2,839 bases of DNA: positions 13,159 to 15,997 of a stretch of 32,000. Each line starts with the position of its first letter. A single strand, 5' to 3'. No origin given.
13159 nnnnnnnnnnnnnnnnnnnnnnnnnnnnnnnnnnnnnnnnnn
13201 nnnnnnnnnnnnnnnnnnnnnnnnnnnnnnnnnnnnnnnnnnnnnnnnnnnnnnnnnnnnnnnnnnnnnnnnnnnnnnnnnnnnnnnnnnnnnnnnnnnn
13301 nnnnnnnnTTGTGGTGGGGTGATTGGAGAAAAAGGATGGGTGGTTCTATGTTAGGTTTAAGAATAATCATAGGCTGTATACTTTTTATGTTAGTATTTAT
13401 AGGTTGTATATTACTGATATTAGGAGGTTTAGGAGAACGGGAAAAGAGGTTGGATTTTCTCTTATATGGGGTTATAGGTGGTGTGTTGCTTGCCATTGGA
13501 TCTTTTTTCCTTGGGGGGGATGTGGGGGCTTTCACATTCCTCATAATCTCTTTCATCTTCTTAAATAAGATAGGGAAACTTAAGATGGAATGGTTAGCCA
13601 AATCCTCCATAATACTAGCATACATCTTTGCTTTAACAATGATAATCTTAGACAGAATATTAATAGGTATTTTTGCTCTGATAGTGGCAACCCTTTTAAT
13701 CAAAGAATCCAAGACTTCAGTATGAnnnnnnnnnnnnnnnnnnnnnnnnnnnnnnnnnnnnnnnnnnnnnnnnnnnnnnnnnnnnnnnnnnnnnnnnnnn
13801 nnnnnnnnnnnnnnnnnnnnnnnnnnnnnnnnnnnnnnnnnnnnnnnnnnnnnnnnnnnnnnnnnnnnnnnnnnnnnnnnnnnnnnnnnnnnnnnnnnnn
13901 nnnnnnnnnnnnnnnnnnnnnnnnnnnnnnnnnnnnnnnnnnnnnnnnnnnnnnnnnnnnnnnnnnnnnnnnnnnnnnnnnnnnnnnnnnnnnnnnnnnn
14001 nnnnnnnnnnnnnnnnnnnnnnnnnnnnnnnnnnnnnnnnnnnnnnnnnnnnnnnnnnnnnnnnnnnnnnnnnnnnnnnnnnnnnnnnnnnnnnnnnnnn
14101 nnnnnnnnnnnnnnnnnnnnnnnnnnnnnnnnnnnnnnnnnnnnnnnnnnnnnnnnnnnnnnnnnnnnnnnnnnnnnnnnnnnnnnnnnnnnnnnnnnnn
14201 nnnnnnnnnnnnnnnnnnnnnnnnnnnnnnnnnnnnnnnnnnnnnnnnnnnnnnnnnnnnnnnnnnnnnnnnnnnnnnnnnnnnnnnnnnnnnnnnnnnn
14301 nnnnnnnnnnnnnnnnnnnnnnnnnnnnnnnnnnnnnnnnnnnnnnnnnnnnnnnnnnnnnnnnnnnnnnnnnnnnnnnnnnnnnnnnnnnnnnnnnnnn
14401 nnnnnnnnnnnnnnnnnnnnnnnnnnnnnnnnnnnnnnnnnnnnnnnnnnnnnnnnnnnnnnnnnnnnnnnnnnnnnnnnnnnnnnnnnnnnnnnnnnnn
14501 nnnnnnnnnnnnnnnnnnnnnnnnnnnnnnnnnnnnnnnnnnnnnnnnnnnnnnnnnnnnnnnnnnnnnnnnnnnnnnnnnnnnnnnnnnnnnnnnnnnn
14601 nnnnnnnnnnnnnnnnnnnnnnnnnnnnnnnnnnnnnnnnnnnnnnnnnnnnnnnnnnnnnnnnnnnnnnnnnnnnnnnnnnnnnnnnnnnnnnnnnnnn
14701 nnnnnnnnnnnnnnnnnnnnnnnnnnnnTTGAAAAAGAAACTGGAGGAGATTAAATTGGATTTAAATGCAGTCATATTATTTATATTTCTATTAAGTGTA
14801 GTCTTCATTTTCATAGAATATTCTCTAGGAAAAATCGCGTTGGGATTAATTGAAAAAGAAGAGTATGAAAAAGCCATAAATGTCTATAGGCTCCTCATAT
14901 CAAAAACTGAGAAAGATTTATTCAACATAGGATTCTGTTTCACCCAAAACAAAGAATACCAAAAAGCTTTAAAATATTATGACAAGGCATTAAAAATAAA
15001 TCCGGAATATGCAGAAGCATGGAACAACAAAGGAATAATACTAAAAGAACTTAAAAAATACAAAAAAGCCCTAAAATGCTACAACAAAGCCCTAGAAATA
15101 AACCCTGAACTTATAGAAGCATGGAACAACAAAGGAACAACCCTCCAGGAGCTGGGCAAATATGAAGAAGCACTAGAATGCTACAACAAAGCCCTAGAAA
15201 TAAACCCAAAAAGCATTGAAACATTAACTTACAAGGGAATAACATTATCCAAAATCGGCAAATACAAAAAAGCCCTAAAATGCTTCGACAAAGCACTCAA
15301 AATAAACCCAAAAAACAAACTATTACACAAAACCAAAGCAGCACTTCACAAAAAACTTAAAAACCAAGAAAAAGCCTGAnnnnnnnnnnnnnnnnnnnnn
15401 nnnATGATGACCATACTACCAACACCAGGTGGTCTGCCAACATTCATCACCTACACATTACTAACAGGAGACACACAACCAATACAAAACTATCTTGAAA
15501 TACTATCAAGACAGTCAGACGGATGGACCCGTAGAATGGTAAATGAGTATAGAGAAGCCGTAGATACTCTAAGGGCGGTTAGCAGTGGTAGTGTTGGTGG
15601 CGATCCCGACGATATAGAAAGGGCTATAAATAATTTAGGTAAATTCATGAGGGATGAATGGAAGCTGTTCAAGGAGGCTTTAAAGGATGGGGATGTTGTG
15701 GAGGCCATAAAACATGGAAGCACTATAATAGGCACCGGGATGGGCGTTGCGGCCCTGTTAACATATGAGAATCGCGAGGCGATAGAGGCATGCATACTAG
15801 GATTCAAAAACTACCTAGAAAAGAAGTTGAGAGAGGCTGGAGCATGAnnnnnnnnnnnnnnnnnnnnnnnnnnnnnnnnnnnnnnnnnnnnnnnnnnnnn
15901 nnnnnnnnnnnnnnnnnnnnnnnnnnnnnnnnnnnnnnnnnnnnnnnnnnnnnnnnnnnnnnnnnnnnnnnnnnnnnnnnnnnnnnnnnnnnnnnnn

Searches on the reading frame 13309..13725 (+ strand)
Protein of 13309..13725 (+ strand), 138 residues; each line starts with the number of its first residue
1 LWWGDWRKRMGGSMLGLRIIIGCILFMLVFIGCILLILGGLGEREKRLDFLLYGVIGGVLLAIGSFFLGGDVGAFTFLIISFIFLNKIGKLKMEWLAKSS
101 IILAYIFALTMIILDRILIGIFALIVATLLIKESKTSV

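Call 5: search_protein_families(library=pfam, proteins=[window:13309-13725:+], max_evalue=0.1)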
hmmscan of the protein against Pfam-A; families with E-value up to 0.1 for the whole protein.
window:13309-13725:+ (138 aa): 0 families

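Call 6: search_protein_families(library=ncbifam, proteins=[window:13309-13725:+], max_evalue=0.1)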
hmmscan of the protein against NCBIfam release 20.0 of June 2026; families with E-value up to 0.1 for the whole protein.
window:13309-13725:+ (138 aa): 0 families

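Call 72: search_protein_families(library=padloc, proteins=[window:13309-13725:+], max_evalue=0.01)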
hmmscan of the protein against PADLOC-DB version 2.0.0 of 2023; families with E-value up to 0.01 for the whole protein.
window:13309-13725:+ (138 aa): 0 families

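Call 73: search_protein_families(library=phrogs, proteins=[window:13309-13725:+], max_evalue=0.01)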
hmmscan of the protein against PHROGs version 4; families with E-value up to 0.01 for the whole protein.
window:13309-13725:+ (138 aa): 0 families

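Call 90: find_homologous_proteins(query=window:13309-13725:+, max_evalue=0.001)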
Query window:13309-13725:+ (138 aa): 4 proteins with E <= 0.001 among 108 candidates.
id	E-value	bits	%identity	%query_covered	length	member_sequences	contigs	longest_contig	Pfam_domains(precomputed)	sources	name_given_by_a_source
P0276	1.3e-65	238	98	93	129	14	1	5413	-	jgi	jgi:hypothetical protein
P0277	2.8e-56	208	90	91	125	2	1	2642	-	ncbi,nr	ncbi:hypothetical protein [Methanothermobacter tenebrarum]|nr:hypothetical protein [Methanothermobac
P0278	3.8e-56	207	91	91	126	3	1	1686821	-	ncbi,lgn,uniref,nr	ncbi:hypothetical protein [Methanothermobacter sp. DP]|uniref:hypothetical protein n=1 Tax=Methanoth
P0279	9.8e-18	83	48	86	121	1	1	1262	-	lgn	-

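Call 91: find_encoding_contigs(protein=P0278, flank=8000, max_places=2)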
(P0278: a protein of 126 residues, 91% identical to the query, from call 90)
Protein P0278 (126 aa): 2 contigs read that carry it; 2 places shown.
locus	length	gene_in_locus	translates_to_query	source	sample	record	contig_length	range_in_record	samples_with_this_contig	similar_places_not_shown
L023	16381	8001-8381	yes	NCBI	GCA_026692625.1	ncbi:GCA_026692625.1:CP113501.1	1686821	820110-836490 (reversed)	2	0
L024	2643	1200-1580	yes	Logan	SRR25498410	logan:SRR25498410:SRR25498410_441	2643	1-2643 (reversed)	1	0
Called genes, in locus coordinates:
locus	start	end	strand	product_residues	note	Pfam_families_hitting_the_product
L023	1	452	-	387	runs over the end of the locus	PF04894:Nre_N, PF04895:Nre_C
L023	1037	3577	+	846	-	PF09373:PMBR, PF00801:PKD, PF18911:PKD_4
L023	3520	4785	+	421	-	-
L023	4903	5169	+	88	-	-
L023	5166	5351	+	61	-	-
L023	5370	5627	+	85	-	-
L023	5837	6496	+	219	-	-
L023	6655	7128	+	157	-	-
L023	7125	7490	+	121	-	-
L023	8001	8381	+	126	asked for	-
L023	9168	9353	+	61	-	-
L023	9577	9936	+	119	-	-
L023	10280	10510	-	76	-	-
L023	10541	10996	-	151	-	PF01641:SelR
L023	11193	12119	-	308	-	PF02540:NAD_synthase (weak), PF06508:QueC (faint), PF00958:GMP_synt_C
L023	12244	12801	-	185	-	PF00117:GATase, PF07722:Peptidase_C26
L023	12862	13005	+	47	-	-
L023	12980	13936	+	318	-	PF14338:Mrr_N, PF04471:Mrr_cat, PF22722:NA-iREase1, PF13156:Mrr_cat_2 (weak)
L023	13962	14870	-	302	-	PF01134:GIDA (faint), PF01266:DAO (faint), PF01494:FAD_binding_3 (faint), PF03486:HI0933_like (faint), PF07992:Pyr_redox_2, PF12831:FAD_oxidored (weak), PF13738:Pyr_redox_3, PF00070:Pyr_redox, +1 more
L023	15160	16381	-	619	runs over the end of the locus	PF02934:GatB_N, PF02938:GAD, PF02637:GatB_Yqey, PF09424:YqeY (weak)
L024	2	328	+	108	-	?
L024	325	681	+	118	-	-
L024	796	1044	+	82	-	-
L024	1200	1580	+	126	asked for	-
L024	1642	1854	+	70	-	-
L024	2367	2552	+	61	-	-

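Call 92: find_encoding_contigs(protein=P0277, flank=3000, max_places=2)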
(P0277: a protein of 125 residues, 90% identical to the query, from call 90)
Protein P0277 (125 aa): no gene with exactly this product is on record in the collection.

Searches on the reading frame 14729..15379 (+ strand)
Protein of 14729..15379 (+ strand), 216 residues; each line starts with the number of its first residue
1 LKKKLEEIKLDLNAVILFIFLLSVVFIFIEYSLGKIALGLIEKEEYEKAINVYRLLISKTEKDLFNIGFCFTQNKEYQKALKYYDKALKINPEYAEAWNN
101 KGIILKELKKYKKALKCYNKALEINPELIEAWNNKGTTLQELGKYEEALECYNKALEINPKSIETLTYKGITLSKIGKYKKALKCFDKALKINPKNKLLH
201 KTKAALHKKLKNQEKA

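Call 5: search_protein_families(library=pfam, proteins=[window:14729-15379:+], max_evalue=0.1)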
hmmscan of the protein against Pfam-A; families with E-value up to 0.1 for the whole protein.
window:14729-15379:+ (216 aa): 53 families (the best 25 are shown)
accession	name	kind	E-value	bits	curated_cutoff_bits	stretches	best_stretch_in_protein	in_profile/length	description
PF00515.34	TPR_1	-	1.4e-49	164.4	27.8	4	130-161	2-33/34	Tetratricopeptide repeat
PF07719.23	TPR_2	-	1e-42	141.1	27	4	130-161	2-33/34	Tetratricopeptide repeat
PF13424.12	TPR_12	-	1.3e-41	141.1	30.1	4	94-159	2-75/77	Tetratricopeptide repeat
PF13414.12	TPR_11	-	1.6e-32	111.3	26.8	4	104-143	3-42/42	TPR repeat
PF13181.12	TPR_8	-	2.9e-32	108.5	25.7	4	130-161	2-33/34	Tetratricopeptide repeat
PF13431.12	TPR_17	-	1.7e-31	106.3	24.4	4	117-150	1-34/34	Tetratricopeptide repeat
PF13428.12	TPR_14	-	9.5e-24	81.9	23.5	4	130-169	2-41/44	Tetratricopeptide repeat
PF13371.12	TPR_9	-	1.7e-23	82.9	35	3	107-162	7-62/73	Tetratricopeptide repeat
PF14559.12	TPR_19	-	1.1e-18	67.8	25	2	73-129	3-59/68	Tetratricopeptide repeat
PF01239.28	PPTA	-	3.1e-17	61.5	29.5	2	77-107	1-31/32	Protein prenyltransferase alpha subunit repeat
PF13176.12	TPR_7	-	1.4e-16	59.5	27.9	1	131-159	1-29/36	Tetratricopeptide repeat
PF12895.13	ANAPC3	-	4.8e-15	56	27.2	3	109-189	3-82/82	Anaphase-promoting complex, cyclosome, subunit 3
PF13432.12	TPR_16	-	8.4e-15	55.3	32.7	1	76-126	12-62/65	Tetratricopeptide repeat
PF13374.12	TPR_10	-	1.7e-13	50.5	27.5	1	133-158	6-31/42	Tetratricopeptide repeat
PF13174.12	TPR_6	-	2.7e-12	46.9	26.3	2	64-93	3-32/33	Tetratricopeptide repeat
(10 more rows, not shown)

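Call 6: search_protein_families(library=ncbifam, proteins=[window:14729-15379:+], max_evalue=0.1)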
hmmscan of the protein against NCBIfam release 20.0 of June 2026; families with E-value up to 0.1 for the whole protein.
window:14729-15379:+ (216 aa): 45 families (the best 25 are shown)
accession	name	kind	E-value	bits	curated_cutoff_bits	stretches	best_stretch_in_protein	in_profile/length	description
NF040959.1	MamA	equivalog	6.5e-23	81.2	200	2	42-164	49-174/204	magnetosome protein MamA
TIGR02521.1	type_IV_pilW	equivalog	1e-19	71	154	1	66-215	36-187/234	type IV pilus biogenesis/stability protein PilW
TIGR02552.1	LcrH_SycD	equivalog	4.4e-19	68.5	104.8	2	131-199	54-122/136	SycD/LcrH family type III secretion system chaperone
TIGR02917.1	PEP_TPR_lipo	equivalog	1e-18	66.7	312.2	2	74-216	138-280/899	XrtA/PEP-CTERM system TPR-repeat protein PrsT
NF033762.1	social_mot_Tgl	equivalog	3.6e-17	62.6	225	1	65-201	35-174/252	social motility TPR repeat lipoprotein Tgl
NF008391.2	PRK11189.1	equivalog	3.8e-17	62.7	250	2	118-192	88-162/297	lipoprotein NlpI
NF002725.1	PRK02603.1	equivalog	2.9e-16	60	143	2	45-107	57-118/173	photosystem I assembly protein Ycf3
NF033758.1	gliding_GltE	equivalog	2e-13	50.1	225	2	41-120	267-350/411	adventurous gliding motility TPR repeat lipoprotein GltE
NF033920.0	C39_PA2778_fam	equivalog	2.4e-13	50.1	150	3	73-160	168-255/255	PA2778 family cysteine peptidase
NF040561.1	PrimPol_Msp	equivalog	2.5e-13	49.5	200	3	73-149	3-85/515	CRISPR-associated primase-polymerase type A1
NF047507.1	TPR_BatC_Lepto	exception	3.1e-13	49.7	175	3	134-214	63-147/214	TPR repeat-containing protein BatC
TIGR00990.1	3a0801s09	subfamily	7e-12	44.8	757.25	2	64-149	130-214/615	mitochondrial import receptor subunit TOM70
NF047558.1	TPR_END_plus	domain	4.4e-11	42.6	32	3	64-96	2-34/56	TPR end-of-group domain-containing protein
TIGR03939.1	PGA_TPR_OMP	equivalog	6.4e-10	37.9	366.65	1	107-211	98-202/800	poly-beta-1,6 N-acetyl-D-glucosamine export porin PgaA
NF053607.1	CHU_0125_OmpA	equivalog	1.7e-09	36.8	620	2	111-207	35-131/639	CHU_0125 family OmpA-like outer membrane integrity protein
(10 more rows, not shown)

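Call 72: search_protein_families(library=padloc, proteins=[window:14729-15379:+], max_evalue=0.01)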
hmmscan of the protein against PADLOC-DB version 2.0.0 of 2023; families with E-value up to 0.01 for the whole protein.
window:14729-15379:+ (216 aa): 6 families
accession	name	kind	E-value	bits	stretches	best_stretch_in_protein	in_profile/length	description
PDLC01171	TPR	-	3e-08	31.1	1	66-162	184-286/504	TPR repeats containing protein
PDLC01092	C3a198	-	3e-07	27.7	1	95-161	235-304/523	TPR protein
PDLC01101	PrimPol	-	7.7e-06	22.8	2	104-162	42-100/490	adaptation polymerase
PDLC04781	PDC-M71B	-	0.00054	16.8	0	72-157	360-449/515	-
PDLC01798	CARF1--CARF_HEPN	-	0.0013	15.8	0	74-158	197-284/396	-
PDLC02907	TPR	-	0.0018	14.9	1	45-142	599-694/864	-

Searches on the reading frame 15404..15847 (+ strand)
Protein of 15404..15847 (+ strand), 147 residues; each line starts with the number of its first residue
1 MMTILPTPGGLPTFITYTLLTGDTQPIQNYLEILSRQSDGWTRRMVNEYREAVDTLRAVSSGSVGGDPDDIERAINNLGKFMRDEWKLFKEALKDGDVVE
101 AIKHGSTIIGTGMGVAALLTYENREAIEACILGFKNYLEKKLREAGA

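Call 5: search_protein_families(library=pfam, proteins=[window:15404-15847:+], max_evalue=0.1)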
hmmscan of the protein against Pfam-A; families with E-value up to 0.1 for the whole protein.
window:15404-15847:+ (147 aa): 0 families

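Call 6: search_protein_families(library=ncbifam, proteins=[window:15404-15847:+], max_evalue=0.1)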
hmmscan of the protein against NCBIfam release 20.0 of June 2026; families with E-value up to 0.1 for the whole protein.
window:15404-15847:+ (147 aa): 1 family
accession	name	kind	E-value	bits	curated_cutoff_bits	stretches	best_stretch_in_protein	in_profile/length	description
TIGR02302.1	aProt_lowcomp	hypoth_equivalog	0.021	13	394.3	1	22-97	568-647/851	TIGR02302 family protein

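Call 72: search_protein_families(library=padloc, proteins=[window:15404-15847:+], max_evalue=0.01)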
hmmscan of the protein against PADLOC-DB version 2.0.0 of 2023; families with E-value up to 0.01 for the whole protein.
window:15404-15847:+ (147 aa): 0 families

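Call 73: search_protein_families(library=phrogs, proteins=[window:15404-15847:+], max_evalue=0.01)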
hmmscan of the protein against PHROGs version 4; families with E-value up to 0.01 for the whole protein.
window:15404-15847:+ (147 aa): 0 families
